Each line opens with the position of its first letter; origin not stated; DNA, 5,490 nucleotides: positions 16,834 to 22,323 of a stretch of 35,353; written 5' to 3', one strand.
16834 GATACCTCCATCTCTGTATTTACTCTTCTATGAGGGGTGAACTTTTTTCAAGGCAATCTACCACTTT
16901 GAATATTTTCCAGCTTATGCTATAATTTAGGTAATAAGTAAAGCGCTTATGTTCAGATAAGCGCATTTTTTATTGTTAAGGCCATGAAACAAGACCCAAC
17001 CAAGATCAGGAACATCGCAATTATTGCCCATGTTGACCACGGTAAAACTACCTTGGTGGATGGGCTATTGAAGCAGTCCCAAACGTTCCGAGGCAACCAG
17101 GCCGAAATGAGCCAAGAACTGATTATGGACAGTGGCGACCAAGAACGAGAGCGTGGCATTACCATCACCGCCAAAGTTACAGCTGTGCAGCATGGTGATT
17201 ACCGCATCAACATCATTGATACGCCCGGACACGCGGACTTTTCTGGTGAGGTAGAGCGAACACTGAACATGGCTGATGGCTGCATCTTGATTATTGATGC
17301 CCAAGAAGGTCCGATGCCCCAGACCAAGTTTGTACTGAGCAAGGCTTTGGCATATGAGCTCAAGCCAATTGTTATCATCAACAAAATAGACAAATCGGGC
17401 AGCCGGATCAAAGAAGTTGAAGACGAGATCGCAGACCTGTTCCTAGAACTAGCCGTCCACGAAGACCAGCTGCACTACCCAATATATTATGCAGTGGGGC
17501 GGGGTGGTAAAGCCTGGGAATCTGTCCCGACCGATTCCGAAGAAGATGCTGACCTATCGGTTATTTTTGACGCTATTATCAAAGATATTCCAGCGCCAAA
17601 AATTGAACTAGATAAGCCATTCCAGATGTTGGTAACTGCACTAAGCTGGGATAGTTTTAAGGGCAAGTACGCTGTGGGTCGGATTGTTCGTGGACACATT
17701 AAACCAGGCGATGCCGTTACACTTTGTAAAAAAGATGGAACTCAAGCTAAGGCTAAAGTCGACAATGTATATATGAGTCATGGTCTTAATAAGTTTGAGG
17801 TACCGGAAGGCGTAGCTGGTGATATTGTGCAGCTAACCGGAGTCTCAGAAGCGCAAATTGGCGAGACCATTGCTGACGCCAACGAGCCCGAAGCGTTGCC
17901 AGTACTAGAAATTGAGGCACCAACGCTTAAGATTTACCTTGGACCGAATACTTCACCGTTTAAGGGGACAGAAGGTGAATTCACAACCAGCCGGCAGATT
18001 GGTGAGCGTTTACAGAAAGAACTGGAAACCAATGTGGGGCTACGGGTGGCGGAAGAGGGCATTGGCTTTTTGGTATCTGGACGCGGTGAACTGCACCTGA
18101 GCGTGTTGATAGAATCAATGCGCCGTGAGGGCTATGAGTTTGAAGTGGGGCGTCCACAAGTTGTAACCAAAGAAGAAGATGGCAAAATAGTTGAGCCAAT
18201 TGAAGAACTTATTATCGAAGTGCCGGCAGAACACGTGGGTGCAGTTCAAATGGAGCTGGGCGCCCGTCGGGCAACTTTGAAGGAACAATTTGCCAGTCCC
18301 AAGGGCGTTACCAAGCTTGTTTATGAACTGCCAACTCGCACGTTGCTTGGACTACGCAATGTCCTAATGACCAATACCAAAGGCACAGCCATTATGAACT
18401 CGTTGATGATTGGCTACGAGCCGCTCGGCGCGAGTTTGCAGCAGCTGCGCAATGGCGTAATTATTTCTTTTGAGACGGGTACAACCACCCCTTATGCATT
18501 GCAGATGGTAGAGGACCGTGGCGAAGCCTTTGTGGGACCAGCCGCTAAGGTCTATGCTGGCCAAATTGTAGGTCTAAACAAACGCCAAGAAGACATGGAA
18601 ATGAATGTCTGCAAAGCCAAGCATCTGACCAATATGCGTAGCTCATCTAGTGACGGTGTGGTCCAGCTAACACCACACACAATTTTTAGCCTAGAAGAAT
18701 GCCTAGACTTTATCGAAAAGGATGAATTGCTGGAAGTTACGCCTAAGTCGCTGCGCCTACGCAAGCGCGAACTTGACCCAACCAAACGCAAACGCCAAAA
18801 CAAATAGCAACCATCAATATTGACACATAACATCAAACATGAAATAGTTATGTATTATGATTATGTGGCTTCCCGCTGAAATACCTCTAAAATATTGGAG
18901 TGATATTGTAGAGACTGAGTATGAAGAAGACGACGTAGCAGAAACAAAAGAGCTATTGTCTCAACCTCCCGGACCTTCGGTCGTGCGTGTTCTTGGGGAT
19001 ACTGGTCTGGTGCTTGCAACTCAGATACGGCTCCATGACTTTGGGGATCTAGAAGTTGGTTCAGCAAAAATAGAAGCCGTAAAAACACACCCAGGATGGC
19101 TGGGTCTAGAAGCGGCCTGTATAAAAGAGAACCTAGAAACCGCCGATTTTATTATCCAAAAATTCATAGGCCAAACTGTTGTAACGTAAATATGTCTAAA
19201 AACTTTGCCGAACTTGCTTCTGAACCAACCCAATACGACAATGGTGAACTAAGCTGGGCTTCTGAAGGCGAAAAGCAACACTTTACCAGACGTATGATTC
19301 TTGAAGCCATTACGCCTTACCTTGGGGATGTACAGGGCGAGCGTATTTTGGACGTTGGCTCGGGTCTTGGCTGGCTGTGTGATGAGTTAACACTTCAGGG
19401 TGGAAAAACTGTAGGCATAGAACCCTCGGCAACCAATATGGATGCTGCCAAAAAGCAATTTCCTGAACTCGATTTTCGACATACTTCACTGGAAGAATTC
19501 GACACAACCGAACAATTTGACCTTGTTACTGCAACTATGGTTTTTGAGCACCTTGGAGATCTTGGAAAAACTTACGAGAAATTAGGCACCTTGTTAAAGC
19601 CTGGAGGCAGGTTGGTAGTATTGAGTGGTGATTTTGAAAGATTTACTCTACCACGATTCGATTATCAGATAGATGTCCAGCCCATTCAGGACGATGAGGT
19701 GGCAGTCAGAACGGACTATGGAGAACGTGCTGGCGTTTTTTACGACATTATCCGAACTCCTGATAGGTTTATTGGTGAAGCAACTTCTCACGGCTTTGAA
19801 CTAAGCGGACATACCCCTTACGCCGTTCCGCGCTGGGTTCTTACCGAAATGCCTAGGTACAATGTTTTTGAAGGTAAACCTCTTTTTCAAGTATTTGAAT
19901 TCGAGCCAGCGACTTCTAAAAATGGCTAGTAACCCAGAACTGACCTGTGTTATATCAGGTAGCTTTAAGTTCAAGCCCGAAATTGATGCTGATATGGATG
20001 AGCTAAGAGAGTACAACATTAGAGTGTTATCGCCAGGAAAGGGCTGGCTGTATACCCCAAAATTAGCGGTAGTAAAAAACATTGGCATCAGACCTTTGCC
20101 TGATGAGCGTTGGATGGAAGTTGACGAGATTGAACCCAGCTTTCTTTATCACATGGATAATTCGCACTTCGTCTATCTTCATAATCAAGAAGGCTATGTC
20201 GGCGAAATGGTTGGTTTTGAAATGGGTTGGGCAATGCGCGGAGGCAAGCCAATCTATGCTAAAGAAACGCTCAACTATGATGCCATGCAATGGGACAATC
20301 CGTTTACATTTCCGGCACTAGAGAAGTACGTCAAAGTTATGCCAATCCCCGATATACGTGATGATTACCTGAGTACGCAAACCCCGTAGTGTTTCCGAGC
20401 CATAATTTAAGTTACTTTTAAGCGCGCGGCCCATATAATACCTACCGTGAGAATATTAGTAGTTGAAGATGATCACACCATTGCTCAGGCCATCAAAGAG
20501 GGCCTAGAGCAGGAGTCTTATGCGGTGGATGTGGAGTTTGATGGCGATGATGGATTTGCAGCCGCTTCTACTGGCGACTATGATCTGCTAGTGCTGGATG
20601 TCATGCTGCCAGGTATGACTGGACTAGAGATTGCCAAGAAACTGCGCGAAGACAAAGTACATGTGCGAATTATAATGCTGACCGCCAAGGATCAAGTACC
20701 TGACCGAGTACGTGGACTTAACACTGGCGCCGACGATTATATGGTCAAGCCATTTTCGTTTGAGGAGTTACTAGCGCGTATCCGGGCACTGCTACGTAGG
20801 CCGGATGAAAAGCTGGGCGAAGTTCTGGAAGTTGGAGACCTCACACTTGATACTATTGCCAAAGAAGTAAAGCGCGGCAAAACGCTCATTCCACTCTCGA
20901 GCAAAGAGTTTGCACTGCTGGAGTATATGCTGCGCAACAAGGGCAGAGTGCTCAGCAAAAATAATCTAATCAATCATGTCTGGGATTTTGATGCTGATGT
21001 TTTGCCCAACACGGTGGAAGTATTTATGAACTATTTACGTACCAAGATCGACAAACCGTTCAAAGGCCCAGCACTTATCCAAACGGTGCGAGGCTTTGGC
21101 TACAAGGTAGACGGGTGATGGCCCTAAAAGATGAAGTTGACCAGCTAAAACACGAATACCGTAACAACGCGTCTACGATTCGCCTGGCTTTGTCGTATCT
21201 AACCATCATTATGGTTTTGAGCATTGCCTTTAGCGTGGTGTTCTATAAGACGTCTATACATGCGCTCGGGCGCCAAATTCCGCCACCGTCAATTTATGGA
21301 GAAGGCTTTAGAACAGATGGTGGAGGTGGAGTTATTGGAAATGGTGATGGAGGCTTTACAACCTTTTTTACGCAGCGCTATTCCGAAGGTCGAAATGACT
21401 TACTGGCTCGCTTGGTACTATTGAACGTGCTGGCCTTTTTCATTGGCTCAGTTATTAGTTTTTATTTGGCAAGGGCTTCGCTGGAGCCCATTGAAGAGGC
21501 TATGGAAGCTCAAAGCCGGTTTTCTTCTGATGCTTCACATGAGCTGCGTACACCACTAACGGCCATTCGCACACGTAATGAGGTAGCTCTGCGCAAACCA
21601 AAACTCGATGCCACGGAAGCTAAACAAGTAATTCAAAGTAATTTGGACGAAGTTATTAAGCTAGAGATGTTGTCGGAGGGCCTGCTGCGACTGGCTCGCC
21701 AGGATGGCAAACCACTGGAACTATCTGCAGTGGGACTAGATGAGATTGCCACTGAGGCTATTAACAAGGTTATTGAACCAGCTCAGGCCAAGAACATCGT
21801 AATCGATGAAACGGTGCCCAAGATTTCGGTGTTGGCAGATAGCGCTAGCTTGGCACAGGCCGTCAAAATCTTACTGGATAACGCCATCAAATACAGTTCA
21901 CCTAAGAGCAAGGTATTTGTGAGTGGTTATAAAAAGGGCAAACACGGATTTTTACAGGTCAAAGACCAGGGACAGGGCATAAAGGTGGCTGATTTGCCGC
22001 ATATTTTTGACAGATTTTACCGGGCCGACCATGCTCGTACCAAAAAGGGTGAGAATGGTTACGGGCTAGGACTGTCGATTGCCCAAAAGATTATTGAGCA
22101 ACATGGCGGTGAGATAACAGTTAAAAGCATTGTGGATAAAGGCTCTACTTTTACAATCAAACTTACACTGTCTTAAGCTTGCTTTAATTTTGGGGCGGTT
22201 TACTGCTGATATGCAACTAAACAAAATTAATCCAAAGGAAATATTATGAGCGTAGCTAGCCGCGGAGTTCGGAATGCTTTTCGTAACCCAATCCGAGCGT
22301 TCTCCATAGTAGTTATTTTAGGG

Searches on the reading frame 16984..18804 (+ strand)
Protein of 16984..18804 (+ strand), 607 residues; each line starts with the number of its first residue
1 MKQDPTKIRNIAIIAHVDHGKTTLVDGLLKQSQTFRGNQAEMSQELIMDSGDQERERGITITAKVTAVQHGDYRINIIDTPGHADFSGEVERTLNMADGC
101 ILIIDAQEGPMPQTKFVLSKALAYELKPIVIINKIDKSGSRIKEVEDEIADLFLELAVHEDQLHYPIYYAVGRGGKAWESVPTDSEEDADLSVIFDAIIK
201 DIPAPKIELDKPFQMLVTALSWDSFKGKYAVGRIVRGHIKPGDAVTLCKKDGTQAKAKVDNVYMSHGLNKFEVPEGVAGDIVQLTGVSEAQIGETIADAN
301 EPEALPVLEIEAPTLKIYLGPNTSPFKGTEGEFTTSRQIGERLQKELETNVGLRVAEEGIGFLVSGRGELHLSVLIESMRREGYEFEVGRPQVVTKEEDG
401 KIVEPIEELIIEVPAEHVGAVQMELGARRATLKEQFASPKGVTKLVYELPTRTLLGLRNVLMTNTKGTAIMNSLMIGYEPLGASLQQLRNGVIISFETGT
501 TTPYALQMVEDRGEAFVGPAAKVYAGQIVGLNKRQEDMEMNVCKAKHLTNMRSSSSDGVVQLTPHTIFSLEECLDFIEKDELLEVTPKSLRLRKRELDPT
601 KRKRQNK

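Call 23: search_protein_families(library=pfam, proteins=[window:16984-18804:+], max_evalue=0.001)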
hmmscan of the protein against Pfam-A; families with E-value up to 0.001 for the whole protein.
window:16984-18804:+ (607 aa): 6 families
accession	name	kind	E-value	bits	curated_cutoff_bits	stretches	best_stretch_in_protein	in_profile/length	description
PF00009.33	GTP_EFTU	-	2.1e-55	187.7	26.5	1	7-179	2-176/188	Elongation factor Tu GTP binding domain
PF21018.2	BipA_C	-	6.1e-43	145.5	23.8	1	490-598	1-109/110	TypA/BipA C-terminal domain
PF00679.30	EFG_C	-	2.2e-16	60.1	27.9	1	402-487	2-87/89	Elongation factor G C-terminus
PF03144.31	GTP_EFTU_D2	-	3.1e-15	56.8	30.3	1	227-297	1-73/73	Elongation factor Tu domain 2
PF22042.2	EF-G_D2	-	1.3e-09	38.4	27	1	212-297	1-82/84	Elongation factor G domain 2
PF01926.29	MMR_HSR1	-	1.3e-05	25.8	21.9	1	54-134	27-113/113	50S ribosome-binding GTPase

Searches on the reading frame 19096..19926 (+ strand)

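Call 23: search_protein_families(library=pfam, proteins=[window:19096-19926:+], max_evalue=0.001)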
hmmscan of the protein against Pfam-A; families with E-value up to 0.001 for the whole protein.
window:19096-19926:+ (277 aa): 8 families
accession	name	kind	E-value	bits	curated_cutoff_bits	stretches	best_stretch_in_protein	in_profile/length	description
PF13489.12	Methyltransf_23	-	2.6e-16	60.2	27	1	62-175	3-116/164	Methyltransferase domain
PF08241.18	Methyltransf_11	-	4.7e-15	56.5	21.2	1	85-175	1-95/95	Methyltransferase domain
PF08242.18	Methyltransf_12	-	1.2e-14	55.3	30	1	85-173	1-98/98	Methyltransferase domain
PF13649.12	Methyltransf_25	-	5.1e-13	50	27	1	84-171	1-97/97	Methyltransferase domain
PF13847.12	Methyltransf_31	-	1.1e-11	45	27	1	80-179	3-113/145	Methyltransferase domain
PF02353.26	CMAS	-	5.7e-06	26.3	27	1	79-175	61-164/273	Mycolic acid cyclopropane synthetase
PF08003.17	Methyltransf_9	-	0.00027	20.4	23.8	1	71-175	106-217/315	Protein of unknown function (DUF1698)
PF01135.25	PCMT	-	0.00044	20.5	20.3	1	62-199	55-195/210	Protein-L-isoaspartate(D-aspartate) O-methyltransferase (PCMT)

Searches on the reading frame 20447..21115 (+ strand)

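Call 23: search_protein_families(library=pfam, proteins=[window:20447-21115:+], max_evalue=0.001)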
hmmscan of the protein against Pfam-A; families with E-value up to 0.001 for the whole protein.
window:20447-21115:+ (223 aa): 2 families
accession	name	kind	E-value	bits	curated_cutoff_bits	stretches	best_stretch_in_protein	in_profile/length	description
PF00072.30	Response_reg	-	4.3e-30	104.6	30.2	1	3-113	1-111/111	Response regulator receiver domain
PF00486.34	Trans_reg_C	-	1.4e-24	86.4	26.2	1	148-220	4-76/77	Transcriptional regulatory protein, C terminal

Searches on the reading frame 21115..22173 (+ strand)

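Call 23: search_protein_families(library=pfam, proteins=[window:21115-22173:+], max_evalue=0.001)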
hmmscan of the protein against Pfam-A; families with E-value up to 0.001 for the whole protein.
window:21115-22173:+ (353 aa): 4 families
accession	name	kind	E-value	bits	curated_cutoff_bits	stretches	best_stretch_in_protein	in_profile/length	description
PF02518.31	HATPase_c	-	9.8e-27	94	26.4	1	242-352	2-109/111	Histidine kinase-, DNA gyrase B-, and HSP90-like ATPase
PF00512.31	HisKA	-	3.3e-11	43.5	26.9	1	132-197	1-64/66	His Kinase A (phospho-acceptor) domain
PF13589.12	HATPase_c_3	-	6.5e-05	23.4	25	1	245-327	2-84/137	Histidine kinase-, DNA gyrase B-, and HSP90-like ATPase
PF14501.12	HATPase_c_5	-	0.00021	21.6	22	1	246-351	6-100/102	GHKL domain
